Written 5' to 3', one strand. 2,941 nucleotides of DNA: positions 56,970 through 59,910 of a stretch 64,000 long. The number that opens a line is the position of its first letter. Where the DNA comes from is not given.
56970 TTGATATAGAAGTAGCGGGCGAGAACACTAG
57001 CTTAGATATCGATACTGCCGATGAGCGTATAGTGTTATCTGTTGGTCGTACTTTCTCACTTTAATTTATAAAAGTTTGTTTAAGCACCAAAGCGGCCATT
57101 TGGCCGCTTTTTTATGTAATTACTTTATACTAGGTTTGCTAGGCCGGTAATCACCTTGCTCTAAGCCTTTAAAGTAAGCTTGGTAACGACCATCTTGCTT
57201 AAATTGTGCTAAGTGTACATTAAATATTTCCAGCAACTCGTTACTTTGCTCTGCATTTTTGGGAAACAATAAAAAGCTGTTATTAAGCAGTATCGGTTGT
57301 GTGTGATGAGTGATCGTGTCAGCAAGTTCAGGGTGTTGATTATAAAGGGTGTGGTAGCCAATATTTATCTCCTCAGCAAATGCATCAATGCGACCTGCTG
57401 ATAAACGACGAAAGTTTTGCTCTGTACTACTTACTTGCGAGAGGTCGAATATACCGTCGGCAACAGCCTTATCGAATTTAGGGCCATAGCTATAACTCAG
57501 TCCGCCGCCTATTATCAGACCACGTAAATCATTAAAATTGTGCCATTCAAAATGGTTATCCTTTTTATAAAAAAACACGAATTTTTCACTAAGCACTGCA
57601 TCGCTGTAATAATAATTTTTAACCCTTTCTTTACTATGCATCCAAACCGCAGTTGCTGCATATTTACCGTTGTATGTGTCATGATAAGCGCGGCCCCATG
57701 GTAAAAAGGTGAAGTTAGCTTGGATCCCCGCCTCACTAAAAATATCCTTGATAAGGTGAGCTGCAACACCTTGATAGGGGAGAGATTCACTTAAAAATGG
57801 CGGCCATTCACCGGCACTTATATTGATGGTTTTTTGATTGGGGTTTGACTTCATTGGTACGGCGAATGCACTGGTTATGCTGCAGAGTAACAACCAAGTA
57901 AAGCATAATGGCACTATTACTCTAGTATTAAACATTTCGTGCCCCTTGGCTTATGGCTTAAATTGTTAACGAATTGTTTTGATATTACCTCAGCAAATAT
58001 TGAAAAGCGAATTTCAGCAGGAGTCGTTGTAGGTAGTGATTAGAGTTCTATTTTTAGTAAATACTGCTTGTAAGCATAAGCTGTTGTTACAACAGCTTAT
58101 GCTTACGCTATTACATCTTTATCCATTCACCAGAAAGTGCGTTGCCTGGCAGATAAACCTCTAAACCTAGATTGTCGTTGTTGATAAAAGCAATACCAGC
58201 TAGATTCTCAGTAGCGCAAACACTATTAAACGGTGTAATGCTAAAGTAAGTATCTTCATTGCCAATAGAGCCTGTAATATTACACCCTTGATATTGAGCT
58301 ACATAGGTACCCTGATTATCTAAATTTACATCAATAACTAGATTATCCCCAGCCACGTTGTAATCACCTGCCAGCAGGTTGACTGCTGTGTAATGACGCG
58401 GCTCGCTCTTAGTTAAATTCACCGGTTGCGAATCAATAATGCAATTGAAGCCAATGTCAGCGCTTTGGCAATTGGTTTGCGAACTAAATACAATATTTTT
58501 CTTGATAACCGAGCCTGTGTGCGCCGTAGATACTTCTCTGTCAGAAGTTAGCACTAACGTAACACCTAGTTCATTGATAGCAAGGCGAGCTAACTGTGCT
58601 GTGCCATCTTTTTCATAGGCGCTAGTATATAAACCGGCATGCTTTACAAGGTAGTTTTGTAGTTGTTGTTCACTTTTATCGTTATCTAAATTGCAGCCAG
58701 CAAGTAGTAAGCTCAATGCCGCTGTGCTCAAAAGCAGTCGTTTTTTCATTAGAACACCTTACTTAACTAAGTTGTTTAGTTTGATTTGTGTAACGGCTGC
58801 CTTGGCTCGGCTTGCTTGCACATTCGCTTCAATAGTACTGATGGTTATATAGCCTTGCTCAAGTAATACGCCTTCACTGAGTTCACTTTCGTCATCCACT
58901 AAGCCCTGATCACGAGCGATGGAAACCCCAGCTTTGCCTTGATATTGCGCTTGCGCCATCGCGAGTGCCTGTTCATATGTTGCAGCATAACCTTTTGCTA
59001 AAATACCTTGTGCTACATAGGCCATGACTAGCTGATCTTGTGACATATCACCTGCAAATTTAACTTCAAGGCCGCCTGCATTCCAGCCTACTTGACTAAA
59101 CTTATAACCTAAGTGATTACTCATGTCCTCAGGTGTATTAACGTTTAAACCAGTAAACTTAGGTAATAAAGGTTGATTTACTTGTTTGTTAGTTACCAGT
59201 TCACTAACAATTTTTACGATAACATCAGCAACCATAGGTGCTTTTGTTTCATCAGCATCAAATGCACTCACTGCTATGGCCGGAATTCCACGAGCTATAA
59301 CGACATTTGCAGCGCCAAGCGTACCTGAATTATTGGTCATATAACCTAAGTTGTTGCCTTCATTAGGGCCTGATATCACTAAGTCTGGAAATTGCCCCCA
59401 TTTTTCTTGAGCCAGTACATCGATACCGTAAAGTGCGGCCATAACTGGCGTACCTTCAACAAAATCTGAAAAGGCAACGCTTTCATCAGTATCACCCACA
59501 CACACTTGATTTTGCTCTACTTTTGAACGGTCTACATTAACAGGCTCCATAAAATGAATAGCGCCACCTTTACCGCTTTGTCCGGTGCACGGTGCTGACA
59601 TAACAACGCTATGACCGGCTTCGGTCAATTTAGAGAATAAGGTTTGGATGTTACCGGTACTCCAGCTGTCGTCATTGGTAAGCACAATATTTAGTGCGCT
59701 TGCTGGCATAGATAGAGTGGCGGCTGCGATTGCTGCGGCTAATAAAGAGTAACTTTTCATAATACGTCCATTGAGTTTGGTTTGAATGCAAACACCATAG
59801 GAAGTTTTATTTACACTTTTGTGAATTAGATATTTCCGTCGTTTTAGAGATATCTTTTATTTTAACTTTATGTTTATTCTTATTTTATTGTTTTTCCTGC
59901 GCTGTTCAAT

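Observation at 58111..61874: Four-gene phosphate-scavenging and sensing module headed by a Pho box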

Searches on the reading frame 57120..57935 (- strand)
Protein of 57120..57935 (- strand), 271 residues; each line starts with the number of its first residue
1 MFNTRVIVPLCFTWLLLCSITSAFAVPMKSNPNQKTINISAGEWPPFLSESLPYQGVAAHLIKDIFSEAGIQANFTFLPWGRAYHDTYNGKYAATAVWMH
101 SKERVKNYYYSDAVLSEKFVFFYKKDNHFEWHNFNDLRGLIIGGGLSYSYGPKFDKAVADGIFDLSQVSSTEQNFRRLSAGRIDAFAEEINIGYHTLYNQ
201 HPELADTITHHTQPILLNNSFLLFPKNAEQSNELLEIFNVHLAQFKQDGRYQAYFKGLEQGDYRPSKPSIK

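Call 3: search_protein_families(library=pfam, proteins=[window:57120-57935:-], max_evalue=0.1)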
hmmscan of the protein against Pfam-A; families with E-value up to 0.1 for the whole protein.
window:57120-57935:- (271 aa): 1 family
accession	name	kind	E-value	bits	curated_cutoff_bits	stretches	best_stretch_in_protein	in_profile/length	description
PF00497.25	SBP_bac_3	-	1.4e-10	41.5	26.4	1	42-254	7-125/132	Bacterial extracellular solute-binding proteins, family 3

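Call 4: search_protein_families(library=ncbifam, proteins=[window:57120-57935:-], max_evalue=0.1)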
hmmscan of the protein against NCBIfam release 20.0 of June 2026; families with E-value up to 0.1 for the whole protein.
window:57120-57935:- (271 aa): 4 families
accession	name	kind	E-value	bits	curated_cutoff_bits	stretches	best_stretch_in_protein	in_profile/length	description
TIGR02995.1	ectoine_ehuB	equivalog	0.0038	16.5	190.9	1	21-252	19-253/275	ectoine/hydroxyectoine ABC transporter substrate-binding protein EhuB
TIGR01096.1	3A0103s03R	subfamily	0.0046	16.5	256.35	1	35-253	24-244/250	lysine/arginine/ornithine ABC transporter substrate-binding protein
NF008426.0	PRK11260.1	equivalog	0.013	14.7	312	1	100-252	110-253/266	cystine ABC transporter substrate-binding protein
NF007029.0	PRK09495.1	equivalog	0.031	14.1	303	1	101-256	94-240/248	glutamine ABC transporter substrate-binding protein GlnH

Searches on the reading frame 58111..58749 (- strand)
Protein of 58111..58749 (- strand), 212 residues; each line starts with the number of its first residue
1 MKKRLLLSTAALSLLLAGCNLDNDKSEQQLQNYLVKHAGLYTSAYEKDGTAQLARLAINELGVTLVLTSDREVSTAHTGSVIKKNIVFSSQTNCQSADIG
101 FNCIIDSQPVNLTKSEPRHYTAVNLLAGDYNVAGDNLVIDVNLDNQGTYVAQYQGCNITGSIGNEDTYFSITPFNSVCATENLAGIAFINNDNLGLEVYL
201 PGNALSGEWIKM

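Call 3: search_protein_families(library=pfam, proteins=[window:58111-58749:-], max_evalue=0.1)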
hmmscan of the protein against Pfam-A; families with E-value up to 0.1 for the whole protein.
window:58111-58749:- (212 aa): 1 family
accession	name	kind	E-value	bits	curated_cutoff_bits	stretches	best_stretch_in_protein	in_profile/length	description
PF16386.10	DUF4995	-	0.0038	17.7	28.4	1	1-56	1-57/73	Domain of unknown function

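Call 4: search_protein_families(library=ncbifam, proteins=[window:58111-58749:-], max_evalue=0.1)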
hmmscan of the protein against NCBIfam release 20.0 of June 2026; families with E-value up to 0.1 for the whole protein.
window:58111-58749:- (212 aa): 1 family
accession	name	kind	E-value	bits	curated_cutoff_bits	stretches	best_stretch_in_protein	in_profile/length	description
TIGR02503.1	type_III_SycN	equivalog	0.04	13.8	84.55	1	37-125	11-104/120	type III secretion chaperone SycN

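Call 69: search_solved_structures(query=A6, max_evalue=1)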
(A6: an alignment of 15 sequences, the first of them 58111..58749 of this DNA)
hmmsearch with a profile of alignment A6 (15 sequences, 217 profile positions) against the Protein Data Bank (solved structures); distinct sequences matched with E-value up to 1: 0.

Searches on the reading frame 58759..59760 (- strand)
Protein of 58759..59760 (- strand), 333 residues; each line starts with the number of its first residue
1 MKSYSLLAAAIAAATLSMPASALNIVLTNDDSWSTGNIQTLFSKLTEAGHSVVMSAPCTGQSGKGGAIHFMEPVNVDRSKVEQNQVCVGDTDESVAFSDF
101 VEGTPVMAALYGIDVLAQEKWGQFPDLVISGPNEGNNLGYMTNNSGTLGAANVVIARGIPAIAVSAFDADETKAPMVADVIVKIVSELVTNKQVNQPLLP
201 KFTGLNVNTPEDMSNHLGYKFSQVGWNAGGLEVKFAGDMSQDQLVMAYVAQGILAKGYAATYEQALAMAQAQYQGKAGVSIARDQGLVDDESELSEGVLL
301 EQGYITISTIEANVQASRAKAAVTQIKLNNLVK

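Call 3: search_protein_families(library=pfam, proteins=[window:58759-59760:-], max_evalue=0.1)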
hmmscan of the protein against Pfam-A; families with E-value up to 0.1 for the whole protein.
window:58759-59760:- (333 aa): 1 family
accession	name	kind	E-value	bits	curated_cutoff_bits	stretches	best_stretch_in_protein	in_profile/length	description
PF01975.23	SurE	-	1.2e-36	126.7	22.1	1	25-225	1-183/189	Survival protein SurE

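Call 4: search_protein_families(library=ncbifam, proteins=[window:58759-59760:-], max_evalue=0.1)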
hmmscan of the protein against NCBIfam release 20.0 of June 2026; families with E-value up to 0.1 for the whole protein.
window:58759-59760:- (333 aa): 15 families
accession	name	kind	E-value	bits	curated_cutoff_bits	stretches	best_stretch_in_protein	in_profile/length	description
TIGR00087.1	surE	equivalog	4.6e-35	121.2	135.1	1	24-215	2-179/252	5'/3'-nucleotidase SurE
NF001493.0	PRK00346.2-3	equivalog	6.4e-27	94.8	230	1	22-214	4-180/269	5'/3'-nucleotidase SurE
NF001492.0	PRK00346.2-2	equivalog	7.5e-25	87.6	271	1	22-215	3-177/261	5'/3'-nucleotidase SurE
NF001490.0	PRK00346.1-4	equivalog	1.4e-23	83.3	233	1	24-234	2-193/254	5'/3'-nucleotidase SurE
NF001491.0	PRK00346.2-1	equivalog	3.8e-22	78.7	290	1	23-223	3-193/266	5'/3'-nucleotidase SurE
NF010545.0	PRK13935.1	equivalog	4.4e-22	78.6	365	1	23-222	1-179/254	stationary phase survival protein SurE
NF001494.0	PRK00346.2-4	equivalog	3.6e-20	72.6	313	1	24-228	3-191/259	5'/3'-nucleotidase SurE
NF001489.0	PRK00346.1-3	equivalog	4.2e-20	72.2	295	1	23-217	1-169/250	5'/3'-nucleotidase SurE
NF010543.0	PRK13933.1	equivalog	1e-17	64.6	280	1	23-227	1-187/253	stationary phase survival protein SurE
NF010541.0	PRK13931.1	equivalog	2.4e-12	46.8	422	1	24-203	2-171/261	5'/3'-nucleotidase SurE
NF001488.0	PRK00346.1-1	equivalog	6.9e-12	45.2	396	1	23-191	1-148/253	5'/3'-nucleotidase SurE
NF010542.0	PRK13932.1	equivalog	3.1e-11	43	436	1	24-211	11-176/261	stationary phase survival protein SurE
NF010544.0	PRK13934.1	equivalog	3.8e-11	42.6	325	1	24-214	2-177/266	stationary phase survival protein SurE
TIGR01327.1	PGDH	equivalog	0.0052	15.6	454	1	159-271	275-390/525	phosphoglycerate dehydrogenase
NF007236.0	PRK09665.1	equivalog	0.012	15.3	139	0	239-273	12-47/150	PTS galactitol transporter subunit IIA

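Call 81: search_solved_structures(query=window:58759-59760:-, max_evalue=0.00001, show_alignments=1)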
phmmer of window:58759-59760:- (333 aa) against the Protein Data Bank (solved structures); distinct sequences matched with E-value up to 0.00001: 10.
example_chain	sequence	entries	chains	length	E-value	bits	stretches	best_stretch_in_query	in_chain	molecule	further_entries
2wqk_A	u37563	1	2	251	9.7e-15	57.9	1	26-213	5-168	5'-NUCLEOTIDASE SURE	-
5ksq_A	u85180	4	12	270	2.5e-09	40.2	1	24-225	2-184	5'-nucleotidase SurE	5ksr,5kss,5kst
3ty2_A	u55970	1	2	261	4.5e-07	32.8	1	23-225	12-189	5'-nucleotidase surE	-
1ilv_A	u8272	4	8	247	5.3e-07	32.5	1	24-222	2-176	STATIONARY-PHASE SURVIVAL PROTEIN SURE HOMOLOG | STATIONARY PHASE SURVIVAL PROTEIN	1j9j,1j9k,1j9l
4xep_A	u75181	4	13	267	3.5e-06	29.9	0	22-177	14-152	5'/3'-nucleotidase SurE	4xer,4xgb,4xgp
4ryt_A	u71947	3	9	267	4e-06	29.7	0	22-177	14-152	5'/3'-nucleotidase SurE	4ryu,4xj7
4xh8_A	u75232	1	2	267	4.3e-06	29.5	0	22-177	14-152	5'/3'-nucleotidase SurE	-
4g9o_A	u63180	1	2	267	6.4e-06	29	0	22-177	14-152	5'/3'-nucleotidase SurE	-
2v4o_A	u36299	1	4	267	7.3e-06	28.8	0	22-177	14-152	MULTIFUNCTIONAL PROTEIN SUR E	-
4gad_A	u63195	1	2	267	7.4e-06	28.8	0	22-177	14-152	5'/3'-nucleotidase SurE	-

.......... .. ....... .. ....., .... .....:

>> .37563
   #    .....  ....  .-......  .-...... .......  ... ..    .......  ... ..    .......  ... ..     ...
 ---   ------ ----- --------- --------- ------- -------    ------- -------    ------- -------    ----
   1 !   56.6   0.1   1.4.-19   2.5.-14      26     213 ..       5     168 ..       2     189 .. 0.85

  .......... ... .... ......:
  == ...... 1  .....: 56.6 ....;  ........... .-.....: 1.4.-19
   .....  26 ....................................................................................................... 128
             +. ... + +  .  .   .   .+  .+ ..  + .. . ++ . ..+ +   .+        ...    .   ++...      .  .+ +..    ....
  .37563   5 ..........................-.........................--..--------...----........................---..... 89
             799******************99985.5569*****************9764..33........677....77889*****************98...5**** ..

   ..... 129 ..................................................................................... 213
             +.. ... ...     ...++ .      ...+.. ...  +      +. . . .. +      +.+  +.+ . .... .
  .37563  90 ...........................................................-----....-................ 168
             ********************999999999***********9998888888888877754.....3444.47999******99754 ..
